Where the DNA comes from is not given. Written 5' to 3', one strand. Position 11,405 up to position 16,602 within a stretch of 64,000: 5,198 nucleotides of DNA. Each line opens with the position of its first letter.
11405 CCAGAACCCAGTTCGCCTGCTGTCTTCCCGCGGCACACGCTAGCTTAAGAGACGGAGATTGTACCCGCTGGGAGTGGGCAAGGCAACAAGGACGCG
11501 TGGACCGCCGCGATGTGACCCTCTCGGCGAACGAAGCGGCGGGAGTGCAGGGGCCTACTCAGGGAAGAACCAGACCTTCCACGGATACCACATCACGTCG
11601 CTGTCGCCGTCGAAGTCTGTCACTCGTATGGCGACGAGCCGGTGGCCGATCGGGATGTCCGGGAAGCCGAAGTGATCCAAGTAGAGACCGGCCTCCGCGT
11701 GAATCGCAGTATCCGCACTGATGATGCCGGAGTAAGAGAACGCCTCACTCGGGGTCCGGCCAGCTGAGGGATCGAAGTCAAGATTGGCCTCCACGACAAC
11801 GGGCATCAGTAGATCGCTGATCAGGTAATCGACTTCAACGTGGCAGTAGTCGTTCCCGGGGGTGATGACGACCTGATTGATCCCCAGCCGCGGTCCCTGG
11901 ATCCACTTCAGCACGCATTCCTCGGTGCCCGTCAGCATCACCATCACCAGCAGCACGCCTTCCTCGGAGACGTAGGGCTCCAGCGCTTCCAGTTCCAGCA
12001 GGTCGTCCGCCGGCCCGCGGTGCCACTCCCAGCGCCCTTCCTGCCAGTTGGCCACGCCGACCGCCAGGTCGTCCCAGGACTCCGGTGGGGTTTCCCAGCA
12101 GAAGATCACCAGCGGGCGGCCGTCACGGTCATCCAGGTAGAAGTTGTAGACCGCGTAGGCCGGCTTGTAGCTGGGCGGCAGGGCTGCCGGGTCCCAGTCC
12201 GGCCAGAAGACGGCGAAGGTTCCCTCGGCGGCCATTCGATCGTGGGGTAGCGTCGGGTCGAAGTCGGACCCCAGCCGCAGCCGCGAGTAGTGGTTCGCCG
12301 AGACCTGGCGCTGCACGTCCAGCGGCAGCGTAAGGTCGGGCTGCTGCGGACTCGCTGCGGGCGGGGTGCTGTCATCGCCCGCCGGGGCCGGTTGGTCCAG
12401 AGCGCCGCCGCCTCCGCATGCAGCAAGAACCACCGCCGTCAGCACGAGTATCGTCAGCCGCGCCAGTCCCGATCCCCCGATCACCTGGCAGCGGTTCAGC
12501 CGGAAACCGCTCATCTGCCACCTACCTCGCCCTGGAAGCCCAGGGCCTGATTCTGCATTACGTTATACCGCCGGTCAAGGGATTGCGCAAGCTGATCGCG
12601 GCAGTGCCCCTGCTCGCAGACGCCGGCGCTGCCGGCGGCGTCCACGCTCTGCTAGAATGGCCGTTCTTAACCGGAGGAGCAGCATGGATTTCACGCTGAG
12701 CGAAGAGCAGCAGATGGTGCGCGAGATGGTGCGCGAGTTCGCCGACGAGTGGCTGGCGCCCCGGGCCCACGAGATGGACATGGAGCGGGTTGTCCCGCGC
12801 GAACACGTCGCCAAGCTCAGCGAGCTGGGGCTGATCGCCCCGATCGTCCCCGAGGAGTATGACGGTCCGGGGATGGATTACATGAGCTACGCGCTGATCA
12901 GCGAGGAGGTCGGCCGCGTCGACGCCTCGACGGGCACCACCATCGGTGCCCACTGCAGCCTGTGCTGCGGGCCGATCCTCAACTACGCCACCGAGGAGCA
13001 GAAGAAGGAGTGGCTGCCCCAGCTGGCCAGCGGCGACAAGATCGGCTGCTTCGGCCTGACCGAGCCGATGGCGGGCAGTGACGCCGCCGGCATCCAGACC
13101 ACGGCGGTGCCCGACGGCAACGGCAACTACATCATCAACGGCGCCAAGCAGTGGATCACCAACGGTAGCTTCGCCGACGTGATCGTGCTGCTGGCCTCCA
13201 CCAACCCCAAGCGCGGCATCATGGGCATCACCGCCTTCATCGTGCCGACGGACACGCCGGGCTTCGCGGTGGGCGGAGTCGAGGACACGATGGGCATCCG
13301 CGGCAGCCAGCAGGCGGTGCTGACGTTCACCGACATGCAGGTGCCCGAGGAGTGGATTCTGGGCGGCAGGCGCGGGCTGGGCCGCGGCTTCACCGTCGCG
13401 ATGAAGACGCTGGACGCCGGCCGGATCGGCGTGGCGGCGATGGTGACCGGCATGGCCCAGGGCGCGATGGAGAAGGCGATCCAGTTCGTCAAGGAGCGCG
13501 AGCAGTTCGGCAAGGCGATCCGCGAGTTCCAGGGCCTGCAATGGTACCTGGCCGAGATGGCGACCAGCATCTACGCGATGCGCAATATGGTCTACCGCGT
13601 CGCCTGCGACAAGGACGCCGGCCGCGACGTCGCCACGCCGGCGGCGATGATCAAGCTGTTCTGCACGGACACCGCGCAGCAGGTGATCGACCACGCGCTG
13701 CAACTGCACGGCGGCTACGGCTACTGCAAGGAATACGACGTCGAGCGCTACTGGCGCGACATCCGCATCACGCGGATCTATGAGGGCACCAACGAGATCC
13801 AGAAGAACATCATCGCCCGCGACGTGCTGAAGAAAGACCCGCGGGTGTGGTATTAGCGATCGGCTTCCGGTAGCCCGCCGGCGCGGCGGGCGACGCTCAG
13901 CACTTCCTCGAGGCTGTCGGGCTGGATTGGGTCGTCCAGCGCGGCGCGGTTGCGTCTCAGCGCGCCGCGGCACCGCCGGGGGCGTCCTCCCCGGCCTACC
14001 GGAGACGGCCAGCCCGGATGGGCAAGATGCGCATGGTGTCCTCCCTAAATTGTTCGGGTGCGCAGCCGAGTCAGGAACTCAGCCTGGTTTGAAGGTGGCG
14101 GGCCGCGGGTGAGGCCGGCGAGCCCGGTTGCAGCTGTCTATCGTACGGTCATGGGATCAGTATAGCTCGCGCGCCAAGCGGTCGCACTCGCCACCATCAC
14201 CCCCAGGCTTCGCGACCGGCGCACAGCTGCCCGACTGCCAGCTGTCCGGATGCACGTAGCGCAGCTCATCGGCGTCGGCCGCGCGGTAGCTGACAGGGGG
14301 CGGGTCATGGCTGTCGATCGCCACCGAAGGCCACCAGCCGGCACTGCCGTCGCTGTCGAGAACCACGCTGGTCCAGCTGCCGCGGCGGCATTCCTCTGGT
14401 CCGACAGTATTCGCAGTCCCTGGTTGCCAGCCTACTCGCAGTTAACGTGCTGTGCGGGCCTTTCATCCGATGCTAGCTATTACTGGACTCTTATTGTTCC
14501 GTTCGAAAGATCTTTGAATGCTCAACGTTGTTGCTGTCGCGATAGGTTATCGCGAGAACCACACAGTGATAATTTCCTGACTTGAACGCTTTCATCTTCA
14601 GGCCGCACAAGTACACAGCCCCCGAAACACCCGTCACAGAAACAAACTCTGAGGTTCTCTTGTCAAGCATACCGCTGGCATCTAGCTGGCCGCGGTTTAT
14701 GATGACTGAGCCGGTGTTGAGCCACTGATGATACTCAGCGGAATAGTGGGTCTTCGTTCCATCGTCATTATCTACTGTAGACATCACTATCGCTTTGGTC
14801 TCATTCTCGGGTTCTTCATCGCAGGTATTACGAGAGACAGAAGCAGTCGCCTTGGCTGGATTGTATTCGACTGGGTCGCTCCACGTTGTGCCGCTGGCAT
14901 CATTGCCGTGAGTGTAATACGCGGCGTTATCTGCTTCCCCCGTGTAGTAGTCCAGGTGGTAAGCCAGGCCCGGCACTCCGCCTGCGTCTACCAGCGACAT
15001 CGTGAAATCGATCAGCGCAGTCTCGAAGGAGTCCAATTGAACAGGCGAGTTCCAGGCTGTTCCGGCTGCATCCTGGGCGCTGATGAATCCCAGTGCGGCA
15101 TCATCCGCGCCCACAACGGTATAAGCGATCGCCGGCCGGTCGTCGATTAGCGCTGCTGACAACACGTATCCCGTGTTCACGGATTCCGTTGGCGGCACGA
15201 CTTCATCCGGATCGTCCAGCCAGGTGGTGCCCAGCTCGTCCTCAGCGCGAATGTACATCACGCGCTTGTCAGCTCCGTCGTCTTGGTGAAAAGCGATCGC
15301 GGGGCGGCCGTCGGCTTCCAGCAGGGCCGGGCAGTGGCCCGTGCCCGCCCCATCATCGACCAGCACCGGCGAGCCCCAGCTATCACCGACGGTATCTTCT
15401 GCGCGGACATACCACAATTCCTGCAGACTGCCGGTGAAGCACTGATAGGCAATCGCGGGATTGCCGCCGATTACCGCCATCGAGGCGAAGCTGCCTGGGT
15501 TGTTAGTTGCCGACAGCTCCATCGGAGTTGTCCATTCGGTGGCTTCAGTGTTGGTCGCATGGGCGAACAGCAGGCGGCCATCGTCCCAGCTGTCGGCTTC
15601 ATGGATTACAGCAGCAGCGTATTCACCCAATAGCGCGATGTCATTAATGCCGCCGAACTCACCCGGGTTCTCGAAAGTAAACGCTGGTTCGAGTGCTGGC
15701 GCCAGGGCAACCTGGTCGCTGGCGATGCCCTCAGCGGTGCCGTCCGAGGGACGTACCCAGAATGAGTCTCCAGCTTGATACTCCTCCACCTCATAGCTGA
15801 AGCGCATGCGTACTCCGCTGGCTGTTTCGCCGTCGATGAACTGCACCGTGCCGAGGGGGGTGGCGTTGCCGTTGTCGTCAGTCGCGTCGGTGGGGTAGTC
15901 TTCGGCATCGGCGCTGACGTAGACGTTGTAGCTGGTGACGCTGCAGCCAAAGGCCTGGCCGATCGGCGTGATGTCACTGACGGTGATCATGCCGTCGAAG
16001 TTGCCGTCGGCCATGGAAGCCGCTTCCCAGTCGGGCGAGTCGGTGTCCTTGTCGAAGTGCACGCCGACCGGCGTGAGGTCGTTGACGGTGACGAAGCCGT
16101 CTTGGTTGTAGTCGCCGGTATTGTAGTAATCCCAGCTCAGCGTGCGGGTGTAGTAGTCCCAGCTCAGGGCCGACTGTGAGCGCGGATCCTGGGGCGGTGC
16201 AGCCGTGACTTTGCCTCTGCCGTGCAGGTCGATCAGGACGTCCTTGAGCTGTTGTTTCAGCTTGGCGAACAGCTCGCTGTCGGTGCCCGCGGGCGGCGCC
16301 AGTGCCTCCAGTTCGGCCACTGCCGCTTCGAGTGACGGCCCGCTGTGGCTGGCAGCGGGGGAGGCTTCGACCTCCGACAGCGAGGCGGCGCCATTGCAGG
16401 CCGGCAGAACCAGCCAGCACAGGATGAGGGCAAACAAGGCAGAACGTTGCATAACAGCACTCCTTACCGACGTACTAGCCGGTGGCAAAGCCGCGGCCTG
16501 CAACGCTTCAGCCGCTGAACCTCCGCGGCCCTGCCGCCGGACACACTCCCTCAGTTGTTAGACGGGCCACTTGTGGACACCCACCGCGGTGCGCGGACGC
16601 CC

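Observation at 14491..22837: Expanded array of modular surface lipoproteins (dockerin-like EF-hand pair, PKD, Asp-box-like propeller)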

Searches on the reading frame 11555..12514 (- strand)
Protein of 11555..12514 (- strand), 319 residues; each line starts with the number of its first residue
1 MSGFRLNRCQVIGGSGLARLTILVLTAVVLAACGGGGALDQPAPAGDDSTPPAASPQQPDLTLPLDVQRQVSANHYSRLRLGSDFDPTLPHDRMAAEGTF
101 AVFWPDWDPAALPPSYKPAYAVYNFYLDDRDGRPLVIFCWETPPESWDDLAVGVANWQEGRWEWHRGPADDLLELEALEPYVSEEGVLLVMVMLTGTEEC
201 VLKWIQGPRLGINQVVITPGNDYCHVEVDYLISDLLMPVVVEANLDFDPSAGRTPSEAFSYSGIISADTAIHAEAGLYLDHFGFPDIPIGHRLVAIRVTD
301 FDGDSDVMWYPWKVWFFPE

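Call 3: search_protein_families(library=pfam, proteins=[window:11555-12514:-], max_evalue=0.1)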
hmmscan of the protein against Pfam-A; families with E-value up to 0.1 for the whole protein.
window:11555-12514:- (319 aa): 0 families

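Call 29: search_protein_families(library=ncbifam, proteins=[window:11555-12514:-], max_evalue=0.1)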
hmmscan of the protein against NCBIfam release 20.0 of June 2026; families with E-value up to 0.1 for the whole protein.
window:11555-12514:- (319 aa): 1 family
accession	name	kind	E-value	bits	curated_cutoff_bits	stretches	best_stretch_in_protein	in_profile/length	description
NF058595.1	invert_tail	domain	0.048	14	37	1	18-52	57-88/113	lipo-invert putative C-terminal anchoring domain-containing protein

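Call 73: search_solved_structures(query=window:11555-12514:-, max_evalue=1)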
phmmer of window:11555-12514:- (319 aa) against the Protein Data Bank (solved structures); distinct sequences matched with E-value up to 1: 3.
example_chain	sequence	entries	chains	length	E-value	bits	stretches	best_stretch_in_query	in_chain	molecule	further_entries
1djl_A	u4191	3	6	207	0.31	13.3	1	212-282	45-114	TRANSHYDROGENASE DIII | NAD(P) transhydrogenase, mitochondrial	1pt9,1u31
1d4o_A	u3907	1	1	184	0.41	12.9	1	212-282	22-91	NADP(H) TRANSHYDROGENASE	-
6qz2_A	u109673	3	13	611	0.91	11.8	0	20-63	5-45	Mono(2-hydroxyethyl) terephthalate hydrolase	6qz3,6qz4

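Call 74: search_protein_families(library=phrogs, proteins=[window:11555-12514:-], max_evalue=0.001)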
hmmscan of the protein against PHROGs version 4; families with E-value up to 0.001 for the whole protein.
window:11555-12514:- (319 aa): 0 families
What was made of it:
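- Tried and rejected: N-terminal domain shared by C and E. No Pfam, PDB or PHROGs match (calls 3, 73, 74).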

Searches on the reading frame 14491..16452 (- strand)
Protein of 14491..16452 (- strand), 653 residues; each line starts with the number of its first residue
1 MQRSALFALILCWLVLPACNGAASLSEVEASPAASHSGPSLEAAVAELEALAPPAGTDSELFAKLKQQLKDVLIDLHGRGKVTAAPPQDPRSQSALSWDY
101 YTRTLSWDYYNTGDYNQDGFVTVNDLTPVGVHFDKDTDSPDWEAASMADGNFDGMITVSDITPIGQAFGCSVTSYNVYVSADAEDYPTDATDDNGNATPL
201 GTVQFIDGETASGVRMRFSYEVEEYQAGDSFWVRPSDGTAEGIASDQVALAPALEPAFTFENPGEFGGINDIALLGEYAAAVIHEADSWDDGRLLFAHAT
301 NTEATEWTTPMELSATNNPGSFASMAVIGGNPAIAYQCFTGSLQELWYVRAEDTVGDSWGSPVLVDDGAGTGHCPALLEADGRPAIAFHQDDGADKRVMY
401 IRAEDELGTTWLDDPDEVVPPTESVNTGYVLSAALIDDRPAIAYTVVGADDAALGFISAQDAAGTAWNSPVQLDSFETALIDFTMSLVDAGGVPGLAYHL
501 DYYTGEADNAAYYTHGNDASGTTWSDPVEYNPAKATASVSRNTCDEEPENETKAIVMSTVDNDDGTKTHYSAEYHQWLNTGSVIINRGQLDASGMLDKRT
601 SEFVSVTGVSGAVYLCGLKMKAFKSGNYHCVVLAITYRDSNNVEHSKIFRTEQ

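Call 3: search_protein_families(library=pfam, proteins=[window:14491-16452:-], max_evalue=0.1)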
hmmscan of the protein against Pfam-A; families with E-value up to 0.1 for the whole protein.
window:14491-16452:- (653 aa): 1 family
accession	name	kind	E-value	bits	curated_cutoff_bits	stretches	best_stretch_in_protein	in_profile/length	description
PF00404.24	Dockerin_1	-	0.0065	17.1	22.9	1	113-162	2-50/57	Dockerin type I domain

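Call 29: search_protein_families(library=ncbifam, proteins=[window:14491-16452:-], max_evalue=0.1)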
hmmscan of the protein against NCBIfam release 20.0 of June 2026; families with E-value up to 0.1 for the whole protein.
window:14491-16452:- (653 aa): 0 families

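Call 74: search_protein_families(library=phrogs, proteins=[window:14491-16452:-], max_evalue=0.001)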
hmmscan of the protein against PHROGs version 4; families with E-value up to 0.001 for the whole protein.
window:14491-16452:- (653 aa): 0 families
